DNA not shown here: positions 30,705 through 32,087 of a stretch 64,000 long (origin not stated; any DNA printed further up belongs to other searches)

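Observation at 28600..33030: Lower-GC, translationally coupled six-gene operon of uncharacterised envelope proteins (candidate novel system)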

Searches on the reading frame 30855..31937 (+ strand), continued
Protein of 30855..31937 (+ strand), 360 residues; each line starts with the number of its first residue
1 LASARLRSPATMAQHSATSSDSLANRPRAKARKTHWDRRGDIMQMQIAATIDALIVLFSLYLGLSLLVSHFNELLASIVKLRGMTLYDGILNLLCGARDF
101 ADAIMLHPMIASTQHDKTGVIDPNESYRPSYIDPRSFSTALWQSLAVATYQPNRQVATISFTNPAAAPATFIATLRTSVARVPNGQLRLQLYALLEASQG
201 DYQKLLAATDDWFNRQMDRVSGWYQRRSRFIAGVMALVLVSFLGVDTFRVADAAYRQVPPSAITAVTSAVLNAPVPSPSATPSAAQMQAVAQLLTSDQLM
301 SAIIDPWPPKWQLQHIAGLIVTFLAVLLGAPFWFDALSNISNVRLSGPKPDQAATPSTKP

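Call 84: get_annotated_region(hit=H2, flank=5000)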
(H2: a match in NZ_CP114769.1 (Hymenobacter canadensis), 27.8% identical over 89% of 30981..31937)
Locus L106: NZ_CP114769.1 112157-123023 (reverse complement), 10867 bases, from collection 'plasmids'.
description: Hymenobacter canadensis strain PAMC 29467 plasmid unnamed2, complete sequence
organism: Hymenobacter canadensis (NCBI taxid 2999067)
taxonomy: Bacteria; Bacteroidota; Cytophagia; Cytophagales; Hymenobacteraceae; Hymenobacter; Hymenobacter canadensis
host: -; source: whole organism,lake water; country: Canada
typing (MOB-suite, as given by PLSDB): mobilizable; relaxase MOBB
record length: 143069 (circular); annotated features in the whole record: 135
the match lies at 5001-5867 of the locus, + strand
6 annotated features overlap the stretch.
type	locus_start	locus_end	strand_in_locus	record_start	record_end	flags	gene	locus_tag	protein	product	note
CDS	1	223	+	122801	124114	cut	-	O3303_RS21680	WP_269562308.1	DNA/RNA non-specific endonuclease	-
CDS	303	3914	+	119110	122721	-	-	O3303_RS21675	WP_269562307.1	hypothetical protein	-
CDS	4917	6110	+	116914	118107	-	-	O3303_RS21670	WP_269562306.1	hypothetical protein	-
CDS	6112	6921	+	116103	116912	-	-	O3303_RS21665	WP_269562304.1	N-acetylmuramoyl-L-alanine amidase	-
CDS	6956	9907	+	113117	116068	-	-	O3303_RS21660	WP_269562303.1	S8 family serine peptidase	GO:0006508 - proteolysis [Evidence IEA]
CDS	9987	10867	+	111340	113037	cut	-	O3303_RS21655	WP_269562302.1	hypothetical protein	-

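Call 85: get_annotated_region(hit=H1, flank=5000)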
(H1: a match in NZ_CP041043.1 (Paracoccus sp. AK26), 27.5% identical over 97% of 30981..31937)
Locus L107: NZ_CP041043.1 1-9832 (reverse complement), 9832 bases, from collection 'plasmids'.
description: Paracoccus sp. AK26 plasmid pAK3, complete sequence
organism: Paracoccus sp. AK26 (NCBI taxid 2589076)
taxonomy: Bacteria; Pseudomonadota; Alphaproteobacteria; Rhodobacterales; Paracoccaceae; Paracoccus; Paracoccus sp. AK26
host: -; source: pure culture,Hexachlorocyclohexane (HCH) pesticide-contaminated soil; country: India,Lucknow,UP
typing (MOB-suite, as given by PLSDB): non-mobilizable
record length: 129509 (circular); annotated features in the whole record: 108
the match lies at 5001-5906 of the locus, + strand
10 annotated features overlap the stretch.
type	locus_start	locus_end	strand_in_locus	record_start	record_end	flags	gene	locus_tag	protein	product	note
CDS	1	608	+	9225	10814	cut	-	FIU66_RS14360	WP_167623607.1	hypothetical protein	-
CDS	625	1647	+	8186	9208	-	-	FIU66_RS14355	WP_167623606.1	hypothetical protein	-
CDS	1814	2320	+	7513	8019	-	-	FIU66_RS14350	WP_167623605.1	hypothetical protein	-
CDS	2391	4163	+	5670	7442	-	-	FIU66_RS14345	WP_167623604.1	vanadium-dependent haloperoxidase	-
CDS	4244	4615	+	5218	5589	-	-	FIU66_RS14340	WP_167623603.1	hypothetical protein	-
CDS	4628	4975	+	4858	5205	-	-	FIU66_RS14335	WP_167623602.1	hypothetical protein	-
CDS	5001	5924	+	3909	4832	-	-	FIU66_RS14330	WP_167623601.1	hypothetical protein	-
CDS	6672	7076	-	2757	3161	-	-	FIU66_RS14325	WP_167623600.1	type II toxin-antitoxin system VapC family toxin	-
CDS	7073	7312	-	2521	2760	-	-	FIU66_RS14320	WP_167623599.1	type II toxin-antitoxin system PrlF family antitoxin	GO:0001558 - regulation of cell growth [Evidence IEA]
CDS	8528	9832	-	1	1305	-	-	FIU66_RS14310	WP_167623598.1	AAA family ATPase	-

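Call 89: search_protein_families(library=pfam, alignment_id=A6, max_evalue=0.0001)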
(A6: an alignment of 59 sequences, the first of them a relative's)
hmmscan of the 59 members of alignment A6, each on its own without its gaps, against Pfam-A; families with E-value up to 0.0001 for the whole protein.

A. member 1, L026:8998-10482:+ (494 aa): 1 family
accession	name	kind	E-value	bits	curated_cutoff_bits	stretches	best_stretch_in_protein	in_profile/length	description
PF04185.19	Phosphoesterase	-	2.3e-63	214.9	23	1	10-392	1-353/356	Phosphoesterase family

B. families by the number of members that match (of 59 scanned): 66 families (the first 25 are shown)
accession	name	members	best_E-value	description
PF00112.29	Peptidase_C1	3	1.5e-15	Papain family cysteine protease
PF00464.25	SHMT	2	4.7e-156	Serine hydroxymethyltransferase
PF04185.19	Phosphoesterase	2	2.3e-63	Phosphoesterase family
PF00072.30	Response_reg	2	1.3e-25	Response regulator receiver domain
PF00196.25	GerE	2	4.6e-18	Bacterial regulatory proteins, luxR family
PF09286.16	Pro-kuma_activ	2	5e-16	Pro-kumamolisin, activation domain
PF01510.30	Amidase_2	2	7.4e-14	N-acetylmuramoyl-L-alanine amidase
PF00082.27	Peptidase_S8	2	8.8e-11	Subtilase family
PF01734.28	Patatin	2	1.1e-10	Patatin-like phospholipase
PF00155.27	Aminotran_1_2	2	8.6e-09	Aminotransferase class I and II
PF08281.18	Sigma70_r4_2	2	1.2e-08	Sigma-70, region 4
PF04545.22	Sigma70_r4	2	4.2e-08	Sigma-70, region 4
PF01212.27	Beta_elim_lyase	2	4.1e-06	Beta-eliminating lyase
PF03331.19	LpxC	1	7.9e-97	UDP-3-O-acyl N-acetylglycosamine deacetylase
PF03023.19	MurJ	1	8.4e-93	Lipid II flippase MurJ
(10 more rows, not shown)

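Call 93: search_protein_families(library=pfam, alignment_id=A7, max_evalue=0.0001)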
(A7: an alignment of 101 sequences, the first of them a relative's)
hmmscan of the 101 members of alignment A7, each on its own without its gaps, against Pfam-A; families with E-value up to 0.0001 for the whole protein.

A. member 1, L045:2849-4396:+ (515 aa): 4 families
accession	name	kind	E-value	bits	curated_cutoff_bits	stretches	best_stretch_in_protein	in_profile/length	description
PF00196.25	GerE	-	3.9e-08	33.2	23.5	1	456-503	8-55/57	Bacterial regulatory proteins, luxR family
PF08281.18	Sigma70_r4_2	-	6.1e-07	29.4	25.7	1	450-487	10-48/54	Sigma-70, region 4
PF04545.22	Sigma70_r4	-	9.3e-05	22.3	24.1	0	452-491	6-46/50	Sigma-70, region 4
PF12840.13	HTH_20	-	9.6e-05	22.7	27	0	465-487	18-40/51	Helix-turn-helix domain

B. families by the number of members that match (of 101 scanned): 177 families (the first 25 are shown)
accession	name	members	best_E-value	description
PF13304.12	AAA_21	4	9.9e-09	AAA domain, putative AbiEii toxin, Type IV TA system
PF00890.30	FAD_binding_2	3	2.2e-54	FAD binding domain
PF00005.33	ABC_tran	3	8.2e-34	ABC transporter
PF02518.31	HATPase_c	3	1.2e-28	Histidine kinase-, DNA gyrase B-, and HSP90-like ATPase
PF00512.31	HisKA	3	1.3e-21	His Kinase A (phospho-acceptor) domain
PF01266.30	DAO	3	1.8e-06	FAD dependent oxidoreductase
PF00905.27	Transpeptidase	2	1.3e-66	Penicillin binding protein transpeptidase domain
PF00378.25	ECH_1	2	1.3e-62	Enoyl-CoA hydratase/isomerase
PF00072.30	Response_reg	2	1.3e-46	Response regulator receiver domain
PF08447.18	PAS_3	2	5.8e-44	PAS fold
PF03717.20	PBP_dimer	2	6e-41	Penicillin-binding Protein dimerisation domain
PF02910.25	Succ_DH_flav_C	2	3.5e-37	Fumarate reductase flavoprotein C-term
PF07719.23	TPR_2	2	4.4e-33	Tetratricopeptide repeat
PF00515.34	TPR_1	2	7.6e-33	Tetratricopeptide repeat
PF13181.12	TPR_8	2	1.2e-32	Tetratricopeptide repeat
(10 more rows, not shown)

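Call 94: search_protein_families(library=pfam, proteins=[L019:1085-5308:+, L020:1129-1689:+, L056:3874-4485:+, L059:9176-9814:+, L082:9011-11110:+, L082:4048-7974:+, L022:6534-7952:+, L061:1673-2296:+, L066:4839-5747:+, L040:8883-10751:+], max_evalue=0.001)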
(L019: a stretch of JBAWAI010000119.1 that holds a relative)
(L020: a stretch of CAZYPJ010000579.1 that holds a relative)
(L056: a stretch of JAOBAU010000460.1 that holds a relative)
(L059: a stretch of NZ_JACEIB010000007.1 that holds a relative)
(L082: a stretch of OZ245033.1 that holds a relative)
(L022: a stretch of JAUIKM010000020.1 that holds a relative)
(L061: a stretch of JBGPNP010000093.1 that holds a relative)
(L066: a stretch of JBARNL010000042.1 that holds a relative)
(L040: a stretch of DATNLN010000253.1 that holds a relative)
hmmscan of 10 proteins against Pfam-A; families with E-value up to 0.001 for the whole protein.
L019:1085-5308:+ (1407 aa): 0 families

L020:1129-1689:+ (186 aa): 4 families
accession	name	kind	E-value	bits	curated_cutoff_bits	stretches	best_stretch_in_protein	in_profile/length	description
PF03266.21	NTPase_1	-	4.3e-23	82.4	23.9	1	5-173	2-167/168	NTPase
PF10649.15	DUF2478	-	5.4e-08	33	22.3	1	13-128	10-120/159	Protein of unknown function (DUF2478)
PF13401.12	AAA_22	-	4.1e-06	27.6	27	1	3-129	6-109/130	AAA domain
PF13604.12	AAA_30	-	0.00012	22.3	27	1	3-120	19-108/191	AAA domain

L056:3874-4485:+ (203 aa): 1 family
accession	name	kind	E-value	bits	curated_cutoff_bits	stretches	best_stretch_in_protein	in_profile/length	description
PF00719.24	Pyrophosphatase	-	5.3e-41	140.4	23.5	1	28-195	1-152/153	Inorganic pyrophosphatase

L059:9176-9814:+ (212 aa): 1 family
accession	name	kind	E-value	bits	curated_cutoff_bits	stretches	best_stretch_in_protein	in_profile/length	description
PF00182.24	Glyco_hydro_19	-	1.7e-05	25.2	25.5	1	115-177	101-164/232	Chitinase class I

L082:9011-11110:+ (699 aa): 1 family
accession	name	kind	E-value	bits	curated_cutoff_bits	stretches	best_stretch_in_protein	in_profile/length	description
PF09994.14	T6SS_Tle1-like_cat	-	6.6e-72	242.7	27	1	2-289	1-285/287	T6SS, Phospholipase effector Tle1-like, catalytic domain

L082:4048-7974:+ (1308 aa): 2 families
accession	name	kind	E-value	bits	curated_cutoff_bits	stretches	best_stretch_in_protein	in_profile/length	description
PF05345.18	He_PIG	-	6.2e-09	36.6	24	1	833-920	2-95/96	Putative Ig domain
PF00041.27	fn3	-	0.00086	19.9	25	0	924-1007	2-80/84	Fibronectin type III domain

L022:6534-7952:+ (472 aa): 3 families
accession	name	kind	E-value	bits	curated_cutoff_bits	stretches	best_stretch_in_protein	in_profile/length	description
PF09699.15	Paired_CXXCH_1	-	3.5e-07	30.2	20.6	0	372-400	8-39/41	Doubled CXXCH motif (Paired_CXXCH_1)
PF14537.11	Cytochrom_c3_2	-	3e-06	28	25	1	371-432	7-71/79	Cytochrome c3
PF14522.11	Cytochrome_C7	-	2.2e-05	24.6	24.8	0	389-431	12-54/67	Cytochrome c7 and related cytochrome c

L061:1673-2296:+ (207 aa): 1 family
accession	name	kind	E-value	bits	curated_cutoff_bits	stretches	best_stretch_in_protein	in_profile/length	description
PF01510.30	Amidase_2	-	7.4e-14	52.6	26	1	47-172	7-130/131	N-acetylmuramoyl-L-alanine amidase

L066:4839-5747:+ (302 aa): 0 families

L040:8883-10751:+ (622 aa): 1 family
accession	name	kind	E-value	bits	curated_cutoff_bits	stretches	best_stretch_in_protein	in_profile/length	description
PF01734.28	Patatin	-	9e-06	26.4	27.7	1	50-349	3-188/191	Patatin-like phospholipase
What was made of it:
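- Closest known: T6SS-type effector-immunity pairs. Same: A Tle1-like catalytic domain is directly coupled to a g4 gene in L082 (call 94).
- In the Sphingomonas chungangi genome contig (locus L059), g4 overlaps a GH19-like gene by 4 nt (call 94).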

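Call 97: search_protein_families(library=phrogs, proteins=[window:30981-31937:+], max_evalue=0.1)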
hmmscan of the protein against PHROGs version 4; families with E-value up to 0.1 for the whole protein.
window:30981-31937:+ (318 aa): 2 families
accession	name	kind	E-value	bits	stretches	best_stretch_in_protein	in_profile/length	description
phrog_38279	-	unknown function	0.011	17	1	157-254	12-102/110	-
phrog_29151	-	unknown function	0.043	14.6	0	189-225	11-47/108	-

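Call 98: search_protein_families(library=pfam, proteins=[L105:1698-3020:+, L105:3013-4878:+, L106:303-3914:+, L106:4917-6110:+], max_evalue=0.01)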
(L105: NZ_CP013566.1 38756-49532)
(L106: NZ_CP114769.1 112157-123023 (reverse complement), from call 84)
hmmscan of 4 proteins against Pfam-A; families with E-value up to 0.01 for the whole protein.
L105:1698-3020:+ (440 aa): 0 families

L105:3013-4878:+ (621 aa): 2 families
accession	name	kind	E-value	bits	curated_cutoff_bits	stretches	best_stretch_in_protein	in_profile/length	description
PF07486.17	Hydrolase_2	-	2.9e-18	66.8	27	1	505-619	1-100/100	Cell Wall Hydrolase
PF05257.22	CHAP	-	2.2e-05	25.3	26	1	353-444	4-81/81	CHAP domain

L106:303-3914:+ (1203 aa): 4 families
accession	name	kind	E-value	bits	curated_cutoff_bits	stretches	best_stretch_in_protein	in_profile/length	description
PF00041.27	fn3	-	3.9e-07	30.6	25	0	619-648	48-76/84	Fibronectin type III domain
PF16656.11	Pur_ac_phosph_N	-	3e-05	24.9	30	1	603-655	43-93/93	Purple acid Phosphatase, N-terminal domain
PF00754.31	F5_F8_type_C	-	0.00025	21.6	28.2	0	990-1085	13-106/127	F5/8 type C domain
PF16974.11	NAR2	-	0.0071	16.3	26.6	0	615-651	88-126/142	High-affinity nitrate transporter accessory, Ig-like domain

L106:4917-6110:+ (397 aa): 0 families

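Call 105: get_annotated_region(hit=H3, flank=4000)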
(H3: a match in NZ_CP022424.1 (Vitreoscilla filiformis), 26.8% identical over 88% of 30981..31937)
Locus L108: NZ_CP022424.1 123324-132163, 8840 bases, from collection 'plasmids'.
description: Vitreoscilla filiformis strain ATCC 15551 plasmid pVF1, complete sequence
organism: Vitreoscilla filiformis (NCBI taxid 63)
taxonomy: Bacteria; Pseudomonadota; Betaproteobacteria; Neisseriales; Neisseriaceae; Vitreoscilla; Vitreoscilla filiformis
host: -; source: cell culture,Mud; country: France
typing (MOB-suite, as given by PLSDB): non-mobilizable
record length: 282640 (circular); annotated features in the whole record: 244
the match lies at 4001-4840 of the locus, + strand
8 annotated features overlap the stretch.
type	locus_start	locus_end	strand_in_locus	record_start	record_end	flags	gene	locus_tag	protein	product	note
CDS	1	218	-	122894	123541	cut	maiA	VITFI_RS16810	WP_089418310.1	maleylacetoacetate isomerase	GO:0006559 - L-phenylalanine catabolic process [Evidence IEA]; GO:0006572 - tyrosine catabolic process [Evidence IEA]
CDS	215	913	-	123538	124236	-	-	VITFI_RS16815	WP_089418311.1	fumarylacetoacetate hydrolase family protein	-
CDS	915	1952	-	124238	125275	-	-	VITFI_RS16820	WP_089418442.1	cupin domain-containing protein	-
CDS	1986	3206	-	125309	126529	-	-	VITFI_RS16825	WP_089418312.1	3-hydroxybenzoate 6-monooxygenase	-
CDS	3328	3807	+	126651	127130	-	-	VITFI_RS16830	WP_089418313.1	MarR family transcriptional regulator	-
CDS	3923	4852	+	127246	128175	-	-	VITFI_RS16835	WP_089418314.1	hypothetical protein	-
CDS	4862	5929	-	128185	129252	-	-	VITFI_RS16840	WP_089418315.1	MBL fold metallo-hydrolase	-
CDS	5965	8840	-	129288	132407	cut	-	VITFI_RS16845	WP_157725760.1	calcium-binding protein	-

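Call 106: get_annotated_region(hit=H6, flank=4000)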
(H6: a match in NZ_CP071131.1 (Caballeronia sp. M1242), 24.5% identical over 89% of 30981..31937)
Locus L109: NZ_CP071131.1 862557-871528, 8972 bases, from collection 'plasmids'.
description: Caballeronia sp. M1242 plasmid unnamed2, complete sequence
organism: Caballeronia sp. M1242 (NCBI taxid 2814653)
taxonomy: Bacteria; Pseudomonadota; Betaproteobacteria; Burkholderiales; Burkholderiaceae; Caballeronia; Caballeronia sp. M1242
host: -; source: Homo sapiens,ETA; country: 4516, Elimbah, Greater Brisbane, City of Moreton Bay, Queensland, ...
typing (MOB-suite, as given by PLSDB): non-mobilizable
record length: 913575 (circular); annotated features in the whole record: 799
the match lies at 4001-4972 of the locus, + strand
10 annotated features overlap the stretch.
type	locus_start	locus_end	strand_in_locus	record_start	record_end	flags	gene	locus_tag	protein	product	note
CDS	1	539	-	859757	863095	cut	-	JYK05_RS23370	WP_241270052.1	adenylate/guanylate cyclase domain-containing protein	GO:0009190 - cyclic nucleotide biosynthetic process [Evidence IEA]; GO:0035556 - intracellular signal transduction ...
CDS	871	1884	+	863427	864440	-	-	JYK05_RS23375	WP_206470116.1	LuxR C-terminal-related transcriptional regulator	GO:0006355 - regulation of DNA-templated transcription [Evidence IEA]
CDS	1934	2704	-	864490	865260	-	-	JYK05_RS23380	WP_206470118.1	hypothetical protein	-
CDS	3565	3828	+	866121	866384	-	-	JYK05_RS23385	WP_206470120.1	hypothetical protein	-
CDS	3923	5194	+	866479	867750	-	-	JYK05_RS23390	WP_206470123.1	hypothetical protein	-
CDS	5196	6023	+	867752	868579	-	-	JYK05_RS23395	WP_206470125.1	N-acetylmuramoyl-L-alanine amidase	-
CDS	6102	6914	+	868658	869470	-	-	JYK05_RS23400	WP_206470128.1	peptidoglycan-binding protein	-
CDS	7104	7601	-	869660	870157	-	-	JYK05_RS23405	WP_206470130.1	SRPBCC family protein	-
CDS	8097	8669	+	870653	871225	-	-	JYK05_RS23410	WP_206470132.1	DUF1993 domain-containing protein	-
CDS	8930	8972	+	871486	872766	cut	-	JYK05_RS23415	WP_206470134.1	MFS transporter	GO:0055085 - transmembrane transport [Evidence IEA]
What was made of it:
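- Hymenobacter and Caballeronia: g4 followed by N-acetylmuramoyl-L-alanine amidase after a 2-nt gap, then a peptidoglycan-binding protein in Caballeronia (calls 84, 106).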
